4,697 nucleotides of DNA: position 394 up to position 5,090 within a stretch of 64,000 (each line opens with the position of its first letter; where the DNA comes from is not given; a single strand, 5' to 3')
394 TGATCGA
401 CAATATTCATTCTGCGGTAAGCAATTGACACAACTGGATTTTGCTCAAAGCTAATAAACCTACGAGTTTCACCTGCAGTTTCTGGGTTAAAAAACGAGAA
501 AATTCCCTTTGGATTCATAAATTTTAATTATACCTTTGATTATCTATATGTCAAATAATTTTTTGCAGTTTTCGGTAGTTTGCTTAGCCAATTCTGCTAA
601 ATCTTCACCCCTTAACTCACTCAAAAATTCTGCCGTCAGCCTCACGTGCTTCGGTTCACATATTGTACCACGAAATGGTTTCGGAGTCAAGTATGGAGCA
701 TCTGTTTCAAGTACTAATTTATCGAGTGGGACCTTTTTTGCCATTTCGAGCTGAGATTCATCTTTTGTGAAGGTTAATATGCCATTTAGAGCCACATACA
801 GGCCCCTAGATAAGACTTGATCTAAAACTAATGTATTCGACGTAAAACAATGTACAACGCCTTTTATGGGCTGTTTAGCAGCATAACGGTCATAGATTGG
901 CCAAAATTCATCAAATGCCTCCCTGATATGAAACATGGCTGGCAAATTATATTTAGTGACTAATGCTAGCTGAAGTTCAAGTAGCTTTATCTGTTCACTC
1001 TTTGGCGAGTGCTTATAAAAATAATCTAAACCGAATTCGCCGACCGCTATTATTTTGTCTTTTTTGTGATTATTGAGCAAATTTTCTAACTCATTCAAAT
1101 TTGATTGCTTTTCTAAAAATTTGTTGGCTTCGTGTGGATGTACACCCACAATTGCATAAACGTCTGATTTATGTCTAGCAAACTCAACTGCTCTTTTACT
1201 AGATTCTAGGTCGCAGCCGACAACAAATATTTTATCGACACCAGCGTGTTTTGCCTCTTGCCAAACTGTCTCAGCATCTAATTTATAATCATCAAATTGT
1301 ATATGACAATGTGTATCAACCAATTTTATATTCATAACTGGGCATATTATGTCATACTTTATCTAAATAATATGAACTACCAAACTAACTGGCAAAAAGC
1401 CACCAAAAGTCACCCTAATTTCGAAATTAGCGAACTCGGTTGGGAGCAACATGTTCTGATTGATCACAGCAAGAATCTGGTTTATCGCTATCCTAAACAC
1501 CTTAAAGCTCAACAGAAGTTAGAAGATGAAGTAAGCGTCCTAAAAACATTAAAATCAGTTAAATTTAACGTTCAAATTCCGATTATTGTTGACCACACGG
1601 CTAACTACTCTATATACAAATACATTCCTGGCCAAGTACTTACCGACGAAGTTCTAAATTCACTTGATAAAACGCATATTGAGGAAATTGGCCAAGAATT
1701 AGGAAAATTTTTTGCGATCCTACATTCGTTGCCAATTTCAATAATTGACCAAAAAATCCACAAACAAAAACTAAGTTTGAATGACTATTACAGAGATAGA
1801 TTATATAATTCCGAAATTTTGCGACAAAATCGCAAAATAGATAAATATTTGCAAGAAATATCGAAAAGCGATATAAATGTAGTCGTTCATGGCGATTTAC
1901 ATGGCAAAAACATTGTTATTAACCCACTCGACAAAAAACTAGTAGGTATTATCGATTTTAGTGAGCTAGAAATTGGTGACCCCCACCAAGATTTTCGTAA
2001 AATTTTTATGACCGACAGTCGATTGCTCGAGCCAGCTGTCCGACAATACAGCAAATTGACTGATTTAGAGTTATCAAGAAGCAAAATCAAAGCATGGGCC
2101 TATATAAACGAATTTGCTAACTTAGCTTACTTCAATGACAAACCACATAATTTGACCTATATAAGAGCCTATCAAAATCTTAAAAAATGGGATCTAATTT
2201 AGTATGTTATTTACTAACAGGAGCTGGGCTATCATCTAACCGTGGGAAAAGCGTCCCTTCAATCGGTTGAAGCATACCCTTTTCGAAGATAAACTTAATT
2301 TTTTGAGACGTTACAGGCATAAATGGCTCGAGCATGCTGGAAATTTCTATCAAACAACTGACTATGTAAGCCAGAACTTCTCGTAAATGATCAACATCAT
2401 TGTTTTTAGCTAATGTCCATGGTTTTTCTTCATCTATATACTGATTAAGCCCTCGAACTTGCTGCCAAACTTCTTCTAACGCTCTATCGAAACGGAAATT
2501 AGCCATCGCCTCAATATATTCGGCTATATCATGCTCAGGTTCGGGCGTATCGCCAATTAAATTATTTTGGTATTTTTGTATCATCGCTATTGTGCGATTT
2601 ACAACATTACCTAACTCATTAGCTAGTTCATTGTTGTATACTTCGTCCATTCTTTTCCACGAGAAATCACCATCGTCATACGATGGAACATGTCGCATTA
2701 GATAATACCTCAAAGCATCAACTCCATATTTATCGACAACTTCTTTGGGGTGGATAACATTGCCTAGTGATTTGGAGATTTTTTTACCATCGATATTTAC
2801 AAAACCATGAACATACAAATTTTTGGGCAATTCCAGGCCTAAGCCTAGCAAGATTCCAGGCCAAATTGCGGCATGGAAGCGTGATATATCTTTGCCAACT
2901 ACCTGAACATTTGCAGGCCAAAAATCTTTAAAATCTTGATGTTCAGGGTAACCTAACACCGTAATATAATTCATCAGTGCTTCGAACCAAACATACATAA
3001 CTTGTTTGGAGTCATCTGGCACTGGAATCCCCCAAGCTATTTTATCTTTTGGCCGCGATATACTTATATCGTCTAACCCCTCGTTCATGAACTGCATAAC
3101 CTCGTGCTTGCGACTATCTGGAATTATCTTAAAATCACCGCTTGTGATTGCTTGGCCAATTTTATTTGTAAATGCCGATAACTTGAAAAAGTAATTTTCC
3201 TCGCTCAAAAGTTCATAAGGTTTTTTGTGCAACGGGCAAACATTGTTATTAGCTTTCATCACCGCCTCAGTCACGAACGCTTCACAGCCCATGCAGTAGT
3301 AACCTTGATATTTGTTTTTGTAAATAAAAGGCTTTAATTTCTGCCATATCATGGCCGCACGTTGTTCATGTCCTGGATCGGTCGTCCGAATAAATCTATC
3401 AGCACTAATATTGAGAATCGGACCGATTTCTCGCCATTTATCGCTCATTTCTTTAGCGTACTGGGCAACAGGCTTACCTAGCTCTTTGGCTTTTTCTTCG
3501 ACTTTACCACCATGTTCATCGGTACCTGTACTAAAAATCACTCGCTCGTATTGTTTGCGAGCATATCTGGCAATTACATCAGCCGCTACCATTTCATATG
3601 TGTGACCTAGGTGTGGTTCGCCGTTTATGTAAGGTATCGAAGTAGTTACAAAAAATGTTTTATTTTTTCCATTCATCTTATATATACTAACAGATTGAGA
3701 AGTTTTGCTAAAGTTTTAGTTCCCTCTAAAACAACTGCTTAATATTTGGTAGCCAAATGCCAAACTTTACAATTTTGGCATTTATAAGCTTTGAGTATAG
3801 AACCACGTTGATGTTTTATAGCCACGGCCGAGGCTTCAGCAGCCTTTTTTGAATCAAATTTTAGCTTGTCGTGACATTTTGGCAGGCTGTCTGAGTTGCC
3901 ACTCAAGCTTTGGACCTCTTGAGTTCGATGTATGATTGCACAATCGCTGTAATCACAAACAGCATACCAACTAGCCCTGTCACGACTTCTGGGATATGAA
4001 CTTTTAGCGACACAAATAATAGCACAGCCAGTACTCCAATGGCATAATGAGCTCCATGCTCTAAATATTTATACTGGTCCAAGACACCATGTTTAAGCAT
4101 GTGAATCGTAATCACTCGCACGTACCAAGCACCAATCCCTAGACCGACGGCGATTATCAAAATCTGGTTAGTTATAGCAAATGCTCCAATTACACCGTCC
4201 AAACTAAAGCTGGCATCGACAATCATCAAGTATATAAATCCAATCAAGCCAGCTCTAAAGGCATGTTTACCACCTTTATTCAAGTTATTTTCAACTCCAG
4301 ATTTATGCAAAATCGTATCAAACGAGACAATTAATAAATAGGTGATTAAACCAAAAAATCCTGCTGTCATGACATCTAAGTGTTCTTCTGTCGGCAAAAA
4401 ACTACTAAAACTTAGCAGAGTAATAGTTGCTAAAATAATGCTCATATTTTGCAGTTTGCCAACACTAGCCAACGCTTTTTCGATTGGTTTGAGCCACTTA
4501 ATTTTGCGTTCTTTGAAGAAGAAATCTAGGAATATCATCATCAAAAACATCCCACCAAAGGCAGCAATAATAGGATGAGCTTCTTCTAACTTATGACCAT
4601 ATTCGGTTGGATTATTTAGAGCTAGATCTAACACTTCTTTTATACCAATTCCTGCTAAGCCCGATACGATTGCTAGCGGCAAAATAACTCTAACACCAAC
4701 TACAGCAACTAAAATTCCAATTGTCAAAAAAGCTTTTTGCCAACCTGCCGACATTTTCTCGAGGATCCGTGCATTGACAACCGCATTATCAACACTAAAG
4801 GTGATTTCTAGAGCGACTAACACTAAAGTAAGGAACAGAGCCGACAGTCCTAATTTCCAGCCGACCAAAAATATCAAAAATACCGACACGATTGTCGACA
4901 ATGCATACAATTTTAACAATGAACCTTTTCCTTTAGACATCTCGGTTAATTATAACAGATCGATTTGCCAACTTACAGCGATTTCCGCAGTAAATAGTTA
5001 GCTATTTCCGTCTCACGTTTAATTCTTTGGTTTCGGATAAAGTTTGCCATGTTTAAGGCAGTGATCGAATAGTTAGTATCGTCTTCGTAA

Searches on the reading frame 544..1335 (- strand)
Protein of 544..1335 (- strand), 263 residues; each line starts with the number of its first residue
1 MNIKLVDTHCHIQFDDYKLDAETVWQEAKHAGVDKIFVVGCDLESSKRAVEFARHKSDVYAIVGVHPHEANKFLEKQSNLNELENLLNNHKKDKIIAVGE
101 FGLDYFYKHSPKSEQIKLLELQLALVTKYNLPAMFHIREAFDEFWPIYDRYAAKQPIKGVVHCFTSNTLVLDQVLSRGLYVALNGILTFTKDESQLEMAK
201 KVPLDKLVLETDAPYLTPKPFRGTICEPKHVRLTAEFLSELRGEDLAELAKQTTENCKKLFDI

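Call 14: search_protein_families(library=pfam, proteins=[window:544-1335:-])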
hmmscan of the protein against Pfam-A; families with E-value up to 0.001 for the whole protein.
window:544-1335:- (263 aa): 1 family
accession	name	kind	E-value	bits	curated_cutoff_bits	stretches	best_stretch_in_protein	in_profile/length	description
PF01026.27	TatD_DNase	-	3.8e-73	246.4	27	1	6-261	1-252/253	TatD related DNase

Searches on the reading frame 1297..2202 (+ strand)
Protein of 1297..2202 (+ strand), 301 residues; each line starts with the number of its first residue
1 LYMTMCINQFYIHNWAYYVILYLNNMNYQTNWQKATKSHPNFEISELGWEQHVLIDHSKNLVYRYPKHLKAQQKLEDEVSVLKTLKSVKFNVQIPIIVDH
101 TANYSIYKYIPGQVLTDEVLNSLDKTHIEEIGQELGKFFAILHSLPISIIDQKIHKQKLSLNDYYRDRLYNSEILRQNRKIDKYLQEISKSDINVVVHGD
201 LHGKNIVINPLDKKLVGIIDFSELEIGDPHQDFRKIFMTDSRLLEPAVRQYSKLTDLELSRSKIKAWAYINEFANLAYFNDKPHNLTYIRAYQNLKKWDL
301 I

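Call 14: search_protein_families(library=pfam, proteins=[window:1297-2202:+])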
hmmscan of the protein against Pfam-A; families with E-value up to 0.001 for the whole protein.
window:1297-2202:+ (301 aa): 3 families
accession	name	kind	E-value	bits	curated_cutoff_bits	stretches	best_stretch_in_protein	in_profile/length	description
PF01636.29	APH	-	1.2e-20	74.7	23.2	1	55-245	18-223/239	Phosphotransferase enzyme family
PF19974.5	TCAD9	-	2.5e-05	24.1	40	1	183-236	286-337/429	Ternary complex associated domain 9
PF02958.26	EcKL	-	0.00012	21.9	22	0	184-239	202-263/294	Ecdysteroid kinase-like family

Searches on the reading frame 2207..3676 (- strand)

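Call 14: search_protein_families(library=pfam, proteins=[window:2207-3676:-])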
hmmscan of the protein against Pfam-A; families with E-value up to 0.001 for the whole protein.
window:2207-3676:- (489 aa): 6 families
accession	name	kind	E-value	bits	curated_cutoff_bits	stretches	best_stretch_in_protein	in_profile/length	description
PF09334.17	tRNA-synt_1g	-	2e-102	343.4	20.1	2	143-362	165-390/391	tRNA synthetases class I (M)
PF00133.28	tRNA-synt_1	-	1.4e-38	133.2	22.7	2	224-329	296-404/414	tRNA synthetases class I (I, L, M and V)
PF01406.26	tRNA-synt_1e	-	8.9e-13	48.7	27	1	287-329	240-283/301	tRNA synthetases class I (C) catalytic domain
PF08264.19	Anticodon_1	-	5.6e-08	33.2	25.1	1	384-460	12-86/148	Anticodon-binding domain of tRNA ligase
PF01921.24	tRNA-synt_1f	-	3.9e-06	26.5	27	0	279-332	262-315/360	tRNA synthetases class I (K)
PF19303.5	Anticodon_3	-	0.00085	19.7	23.5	0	382-462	20-99/152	Anticodon binding domain of methionyl tRNA ligase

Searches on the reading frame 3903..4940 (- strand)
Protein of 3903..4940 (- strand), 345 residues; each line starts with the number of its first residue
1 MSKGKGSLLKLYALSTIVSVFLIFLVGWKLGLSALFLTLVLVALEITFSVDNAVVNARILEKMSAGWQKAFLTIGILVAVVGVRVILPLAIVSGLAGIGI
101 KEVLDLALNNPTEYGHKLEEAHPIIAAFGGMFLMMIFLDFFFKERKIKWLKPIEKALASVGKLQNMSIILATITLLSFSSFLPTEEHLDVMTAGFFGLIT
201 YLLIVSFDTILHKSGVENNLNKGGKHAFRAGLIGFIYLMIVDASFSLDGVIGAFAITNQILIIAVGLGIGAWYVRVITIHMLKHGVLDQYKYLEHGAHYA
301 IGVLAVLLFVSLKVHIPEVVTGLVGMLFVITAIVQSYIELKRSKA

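Call 14: search_protein_families(library=pfam, proteins=[window:3903-4940:-])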
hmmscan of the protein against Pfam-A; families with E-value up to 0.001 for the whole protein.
window:3903-4940:- (345 aa): 2 families
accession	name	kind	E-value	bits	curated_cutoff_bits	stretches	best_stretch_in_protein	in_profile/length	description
PF04332.21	DUF475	-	1.1e-106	357.4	27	1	50-341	1-291/293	Protein of unknown function (DUF475)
PF03741.22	TerC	-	1.2e-14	54.9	27.8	1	41-310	3-176/178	Integral membrane protein TerC family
